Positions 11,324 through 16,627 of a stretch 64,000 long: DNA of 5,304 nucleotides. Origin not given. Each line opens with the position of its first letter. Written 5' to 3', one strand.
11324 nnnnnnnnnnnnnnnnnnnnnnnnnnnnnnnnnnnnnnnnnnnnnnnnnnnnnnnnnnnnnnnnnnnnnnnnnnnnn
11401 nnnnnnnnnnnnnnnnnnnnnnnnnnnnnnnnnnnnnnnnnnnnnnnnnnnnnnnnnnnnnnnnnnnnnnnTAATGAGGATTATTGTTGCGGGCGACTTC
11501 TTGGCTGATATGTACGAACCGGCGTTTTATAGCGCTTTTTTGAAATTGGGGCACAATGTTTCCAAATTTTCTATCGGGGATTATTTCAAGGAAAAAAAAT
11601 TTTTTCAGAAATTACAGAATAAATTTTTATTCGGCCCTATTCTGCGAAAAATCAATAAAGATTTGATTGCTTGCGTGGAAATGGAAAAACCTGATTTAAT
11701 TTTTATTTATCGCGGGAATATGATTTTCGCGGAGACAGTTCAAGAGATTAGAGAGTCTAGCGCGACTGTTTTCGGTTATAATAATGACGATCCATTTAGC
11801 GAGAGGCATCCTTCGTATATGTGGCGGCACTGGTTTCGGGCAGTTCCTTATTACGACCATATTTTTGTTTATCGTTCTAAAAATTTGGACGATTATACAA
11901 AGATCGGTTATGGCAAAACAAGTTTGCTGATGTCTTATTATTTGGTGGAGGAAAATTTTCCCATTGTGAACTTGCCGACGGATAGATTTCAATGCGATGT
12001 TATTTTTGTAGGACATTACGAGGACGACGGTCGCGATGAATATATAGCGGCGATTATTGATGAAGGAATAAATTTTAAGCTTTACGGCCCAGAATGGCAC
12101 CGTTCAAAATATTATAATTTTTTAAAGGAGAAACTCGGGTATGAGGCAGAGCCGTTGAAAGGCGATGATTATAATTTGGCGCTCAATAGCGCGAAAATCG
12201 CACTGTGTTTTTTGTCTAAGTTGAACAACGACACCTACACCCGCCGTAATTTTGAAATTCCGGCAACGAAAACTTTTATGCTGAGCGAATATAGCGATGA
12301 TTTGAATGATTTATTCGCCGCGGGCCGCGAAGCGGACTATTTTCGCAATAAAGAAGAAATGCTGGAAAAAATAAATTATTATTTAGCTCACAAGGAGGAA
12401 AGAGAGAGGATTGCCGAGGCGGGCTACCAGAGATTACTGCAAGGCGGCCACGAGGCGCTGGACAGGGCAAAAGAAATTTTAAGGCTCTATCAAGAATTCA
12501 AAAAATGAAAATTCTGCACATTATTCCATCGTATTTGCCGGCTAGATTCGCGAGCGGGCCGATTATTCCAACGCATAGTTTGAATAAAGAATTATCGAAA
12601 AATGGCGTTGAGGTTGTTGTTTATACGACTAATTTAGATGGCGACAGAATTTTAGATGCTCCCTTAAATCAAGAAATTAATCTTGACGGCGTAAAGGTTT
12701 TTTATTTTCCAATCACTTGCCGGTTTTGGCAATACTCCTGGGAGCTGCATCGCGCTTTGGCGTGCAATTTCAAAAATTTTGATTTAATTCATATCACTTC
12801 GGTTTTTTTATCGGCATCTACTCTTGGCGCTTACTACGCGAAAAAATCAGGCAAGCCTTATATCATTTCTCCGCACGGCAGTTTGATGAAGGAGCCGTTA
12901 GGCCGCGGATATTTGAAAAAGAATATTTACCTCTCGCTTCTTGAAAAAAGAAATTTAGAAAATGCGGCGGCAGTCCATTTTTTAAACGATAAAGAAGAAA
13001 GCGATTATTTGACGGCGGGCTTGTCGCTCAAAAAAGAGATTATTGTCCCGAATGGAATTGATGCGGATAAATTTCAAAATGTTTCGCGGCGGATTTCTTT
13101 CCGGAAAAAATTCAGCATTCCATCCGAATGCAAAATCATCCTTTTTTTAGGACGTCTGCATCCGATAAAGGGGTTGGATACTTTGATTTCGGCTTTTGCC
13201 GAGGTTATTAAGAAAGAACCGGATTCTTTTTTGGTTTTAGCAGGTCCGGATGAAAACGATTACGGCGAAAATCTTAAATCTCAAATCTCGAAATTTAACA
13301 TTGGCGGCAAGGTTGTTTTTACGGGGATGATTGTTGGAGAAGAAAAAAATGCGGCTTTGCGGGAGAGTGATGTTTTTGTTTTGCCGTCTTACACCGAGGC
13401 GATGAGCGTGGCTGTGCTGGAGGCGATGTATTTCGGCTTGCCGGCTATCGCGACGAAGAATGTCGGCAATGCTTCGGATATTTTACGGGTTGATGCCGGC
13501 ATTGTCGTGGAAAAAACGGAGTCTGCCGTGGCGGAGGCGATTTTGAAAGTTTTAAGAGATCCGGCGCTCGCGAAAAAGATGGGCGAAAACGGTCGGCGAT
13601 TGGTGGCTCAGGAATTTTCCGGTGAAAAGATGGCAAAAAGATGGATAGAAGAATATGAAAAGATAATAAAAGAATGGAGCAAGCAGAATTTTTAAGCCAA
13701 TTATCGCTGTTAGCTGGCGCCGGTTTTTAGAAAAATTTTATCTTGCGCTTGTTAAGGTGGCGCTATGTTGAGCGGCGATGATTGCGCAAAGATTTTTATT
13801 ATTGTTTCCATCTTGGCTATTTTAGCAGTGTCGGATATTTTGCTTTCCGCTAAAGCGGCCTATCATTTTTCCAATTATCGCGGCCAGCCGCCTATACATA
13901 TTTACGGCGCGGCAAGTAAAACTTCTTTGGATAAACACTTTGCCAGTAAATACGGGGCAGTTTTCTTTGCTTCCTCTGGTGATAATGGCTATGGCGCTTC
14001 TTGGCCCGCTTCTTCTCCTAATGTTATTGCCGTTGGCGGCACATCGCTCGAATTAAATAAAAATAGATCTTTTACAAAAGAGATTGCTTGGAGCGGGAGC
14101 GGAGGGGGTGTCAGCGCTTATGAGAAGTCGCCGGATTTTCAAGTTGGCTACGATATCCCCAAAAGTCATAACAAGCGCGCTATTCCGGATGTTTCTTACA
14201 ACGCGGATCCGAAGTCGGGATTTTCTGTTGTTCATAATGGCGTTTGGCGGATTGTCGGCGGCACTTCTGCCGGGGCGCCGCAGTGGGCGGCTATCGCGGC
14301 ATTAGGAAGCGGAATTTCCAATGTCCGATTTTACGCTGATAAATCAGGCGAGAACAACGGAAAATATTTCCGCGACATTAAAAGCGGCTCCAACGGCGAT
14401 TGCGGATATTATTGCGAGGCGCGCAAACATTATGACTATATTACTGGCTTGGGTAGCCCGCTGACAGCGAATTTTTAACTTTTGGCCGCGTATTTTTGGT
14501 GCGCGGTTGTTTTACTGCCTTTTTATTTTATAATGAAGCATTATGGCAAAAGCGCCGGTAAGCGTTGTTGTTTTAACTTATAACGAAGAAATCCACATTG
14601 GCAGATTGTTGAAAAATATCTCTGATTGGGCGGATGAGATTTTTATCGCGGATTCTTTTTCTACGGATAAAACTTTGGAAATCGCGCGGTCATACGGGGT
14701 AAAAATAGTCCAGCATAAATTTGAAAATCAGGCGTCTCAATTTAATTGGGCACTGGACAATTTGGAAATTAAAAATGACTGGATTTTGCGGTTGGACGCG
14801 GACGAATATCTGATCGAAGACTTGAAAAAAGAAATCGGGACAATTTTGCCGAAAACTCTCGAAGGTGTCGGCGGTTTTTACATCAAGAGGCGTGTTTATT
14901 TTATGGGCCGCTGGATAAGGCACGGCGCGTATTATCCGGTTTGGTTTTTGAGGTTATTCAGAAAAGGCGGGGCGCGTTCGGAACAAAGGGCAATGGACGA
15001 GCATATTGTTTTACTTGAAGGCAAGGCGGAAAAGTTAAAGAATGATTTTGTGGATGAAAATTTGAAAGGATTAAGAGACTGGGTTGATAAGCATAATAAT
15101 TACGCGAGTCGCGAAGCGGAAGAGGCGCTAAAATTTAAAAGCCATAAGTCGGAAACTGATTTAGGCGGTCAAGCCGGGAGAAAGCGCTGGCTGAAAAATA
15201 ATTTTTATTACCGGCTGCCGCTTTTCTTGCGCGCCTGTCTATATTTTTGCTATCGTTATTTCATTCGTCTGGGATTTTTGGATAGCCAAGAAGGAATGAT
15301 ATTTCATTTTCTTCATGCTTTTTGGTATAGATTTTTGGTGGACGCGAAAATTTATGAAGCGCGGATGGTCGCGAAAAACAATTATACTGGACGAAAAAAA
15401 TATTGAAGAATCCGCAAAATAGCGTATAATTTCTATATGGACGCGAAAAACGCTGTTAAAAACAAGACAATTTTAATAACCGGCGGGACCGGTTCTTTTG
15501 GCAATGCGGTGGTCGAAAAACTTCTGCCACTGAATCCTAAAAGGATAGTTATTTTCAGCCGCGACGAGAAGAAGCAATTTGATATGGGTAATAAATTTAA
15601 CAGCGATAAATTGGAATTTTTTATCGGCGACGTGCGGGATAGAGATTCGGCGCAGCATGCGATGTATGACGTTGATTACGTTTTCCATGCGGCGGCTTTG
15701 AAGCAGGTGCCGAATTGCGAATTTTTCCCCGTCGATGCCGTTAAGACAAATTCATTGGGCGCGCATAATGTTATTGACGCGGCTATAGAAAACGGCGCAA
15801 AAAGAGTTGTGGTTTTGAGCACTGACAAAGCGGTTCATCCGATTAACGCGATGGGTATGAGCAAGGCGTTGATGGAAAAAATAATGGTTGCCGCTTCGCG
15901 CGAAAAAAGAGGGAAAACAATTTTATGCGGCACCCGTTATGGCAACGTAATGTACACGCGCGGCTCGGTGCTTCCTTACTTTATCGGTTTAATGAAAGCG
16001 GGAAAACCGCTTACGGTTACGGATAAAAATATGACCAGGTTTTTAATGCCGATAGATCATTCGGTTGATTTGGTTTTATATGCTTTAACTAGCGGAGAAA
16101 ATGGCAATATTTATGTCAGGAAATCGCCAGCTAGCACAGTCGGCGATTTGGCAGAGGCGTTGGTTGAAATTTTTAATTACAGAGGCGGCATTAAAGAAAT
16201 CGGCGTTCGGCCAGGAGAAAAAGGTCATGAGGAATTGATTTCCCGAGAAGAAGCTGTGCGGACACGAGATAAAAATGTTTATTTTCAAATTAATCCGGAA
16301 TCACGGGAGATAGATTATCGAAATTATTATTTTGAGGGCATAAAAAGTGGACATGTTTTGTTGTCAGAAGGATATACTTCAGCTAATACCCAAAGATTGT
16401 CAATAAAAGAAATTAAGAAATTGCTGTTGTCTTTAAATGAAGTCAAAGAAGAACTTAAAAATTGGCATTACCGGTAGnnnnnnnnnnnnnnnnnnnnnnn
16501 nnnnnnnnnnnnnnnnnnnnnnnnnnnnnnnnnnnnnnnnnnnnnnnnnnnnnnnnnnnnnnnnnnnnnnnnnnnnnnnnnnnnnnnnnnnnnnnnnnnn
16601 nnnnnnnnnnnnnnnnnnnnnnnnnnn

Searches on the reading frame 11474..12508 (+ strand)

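Call 23: search_protein_families(library=pfam, proteins=[window:11474-12508:+], max_evalue=0.00001)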
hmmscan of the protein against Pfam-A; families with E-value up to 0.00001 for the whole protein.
window:11474-12508:+ (344 aa): 1 family
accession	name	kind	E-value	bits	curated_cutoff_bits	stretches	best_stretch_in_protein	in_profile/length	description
PF13524.12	Glyco_trans_1_2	-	1.1e-29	103.7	25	1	197-336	13-143/144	Glycosyl transferase-like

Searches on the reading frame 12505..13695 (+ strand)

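Call 23: search_protein_families(library=pfam, proteins=[window:12505-13695:+], max_evalue=0.00001)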
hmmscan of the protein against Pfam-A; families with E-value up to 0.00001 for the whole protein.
window:12505-13695:+ (396 aa): 6 families
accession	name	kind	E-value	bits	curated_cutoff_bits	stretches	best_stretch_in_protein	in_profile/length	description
PF00534.26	Glycos_transf_1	-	5.6e-37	127.3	26.4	1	198-365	4-171/172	Glycosyl transferases group 1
PF13692.12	Glyco_trans_1_4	-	6.8e-30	104.6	27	1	210-352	2-142/142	Glycosyl transferases group 1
PF13579.12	Glyco_trans_4_4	-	6.9e-14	52.9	29.7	1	23-184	7-158/158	Glycosyl transferase 4-like domain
PF13439.12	Glyco_transf_4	-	1.5e-13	51.6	28.5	1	24-188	9-169/170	Glycosyltransferase Family 4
PF20706.3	GT4-conflict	-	8.6e-12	45.2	26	1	210-378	198-383/385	Family 4 Glycosyltransferase in conflict systems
PF13524.12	Glyco_trans_1_2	-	1.1e-06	29.1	25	1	245-381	19-143/144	Glycosyl transferase-like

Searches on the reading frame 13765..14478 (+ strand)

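Call 23: search_protein_families(library=pfam, proteins=[window:13765-14478:+], max_evalue=0.00001)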
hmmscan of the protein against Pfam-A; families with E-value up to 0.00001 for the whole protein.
window:13765-14478:+ (237 aa): 0 families

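Call 46: search_protein_families(library=pfam, proteins=[window:13765-14478:+], max_evalue=1)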
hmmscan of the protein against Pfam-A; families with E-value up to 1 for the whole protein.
window:13765-14478:+ (237 aa): 1 family
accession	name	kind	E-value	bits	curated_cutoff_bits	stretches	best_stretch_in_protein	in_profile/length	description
PF00082.27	Peptidase_S8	-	0.00019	21.3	21.8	1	55-180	134-252/288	Subtilase family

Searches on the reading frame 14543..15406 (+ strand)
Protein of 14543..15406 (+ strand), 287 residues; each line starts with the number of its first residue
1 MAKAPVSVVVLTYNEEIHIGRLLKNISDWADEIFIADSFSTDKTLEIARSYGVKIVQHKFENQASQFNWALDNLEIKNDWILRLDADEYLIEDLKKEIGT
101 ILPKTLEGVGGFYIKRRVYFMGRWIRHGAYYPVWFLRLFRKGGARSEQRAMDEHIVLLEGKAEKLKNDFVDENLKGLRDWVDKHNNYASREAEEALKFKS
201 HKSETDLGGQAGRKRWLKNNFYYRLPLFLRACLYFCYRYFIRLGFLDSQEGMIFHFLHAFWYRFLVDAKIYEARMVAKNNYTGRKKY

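Call 23: search_protein_families(library=pfam, proteins=[window:14543-15406:+], max_evalue=0.00001)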
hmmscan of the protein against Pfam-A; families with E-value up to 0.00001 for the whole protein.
window:14543-15406:+ (287 aa): 2 families
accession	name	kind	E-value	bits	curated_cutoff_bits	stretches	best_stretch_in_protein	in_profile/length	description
PF00535.33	Glycos_transf_2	-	3.2e-14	53.7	23.3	1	7-141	1-139/168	Glycosyl transferase family 2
PF13704.12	Glyco_tranf_2_4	-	7.4e-07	30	27.5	1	14-94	2-88/98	Glycosyl transferase family 2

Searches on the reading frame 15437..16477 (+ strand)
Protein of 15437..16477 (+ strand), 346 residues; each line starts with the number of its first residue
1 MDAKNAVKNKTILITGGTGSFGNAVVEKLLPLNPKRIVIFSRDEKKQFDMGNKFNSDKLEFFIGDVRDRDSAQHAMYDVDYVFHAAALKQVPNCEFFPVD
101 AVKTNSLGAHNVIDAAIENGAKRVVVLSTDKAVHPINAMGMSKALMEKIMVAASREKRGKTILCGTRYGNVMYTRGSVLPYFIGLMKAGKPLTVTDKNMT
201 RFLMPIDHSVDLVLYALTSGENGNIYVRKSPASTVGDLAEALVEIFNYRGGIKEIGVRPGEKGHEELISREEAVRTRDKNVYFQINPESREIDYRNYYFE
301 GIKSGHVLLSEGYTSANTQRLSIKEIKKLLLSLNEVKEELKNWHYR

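Call 23: search_protein_families(library=pfam, proteins=[window:15437-16477:+], max_evalue=0.00001)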
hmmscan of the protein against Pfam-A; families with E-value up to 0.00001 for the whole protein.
window:15437-16477:+ (346 aa): 10 families
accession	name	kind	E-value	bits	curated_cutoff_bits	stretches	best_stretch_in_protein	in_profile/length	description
PF02719.21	Polysacc_synt_2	-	6.1e-96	321.5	20.2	1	12-285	1-291/293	Polysaccharide biosynthesis protein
PF01370.27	Epimerase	-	1.1e-23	84.4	20.9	1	12-226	1-237/240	NAD dependent epimerase/dehydratase family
PF01073.25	3Beta_HSD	-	3.2e-14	53.1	22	1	13-135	1-122/280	3-beta hydroxysteroid dehydrogenase/isomerase family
PF16363.11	GDP_Man_Dehyd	-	3.3e-13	50.2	27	1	13-130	1-130/332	GDP-mannose 4,6 dehydratase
PF13460.12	NAD_binding_10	-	1.8e-12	47.9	27.2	1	16-136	1-105/184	NAD(P)H-binding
PF05368.20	NmrA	-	5.1e-10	39.9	27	1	9-187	2-169/298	NmrA-like family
PF08485.16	Polysacc_syn_2C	-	2.3e-09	37.3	25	1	289-337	2-48/48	Polysaccharide biosynthesis protein C-terminal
PF04321.23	RmlD_sub_bind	-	1.6e-08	34.4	27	1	11-131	2-103/287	RmlD substrate binding domain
PF07993.18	NAD_binding_4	-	4e-08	33.2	20.1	1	14-147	1-154/258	Male sterility protein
PF08659.16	KR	-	5.7e-06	26.8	22.6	0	11-80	2-76/180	KR domain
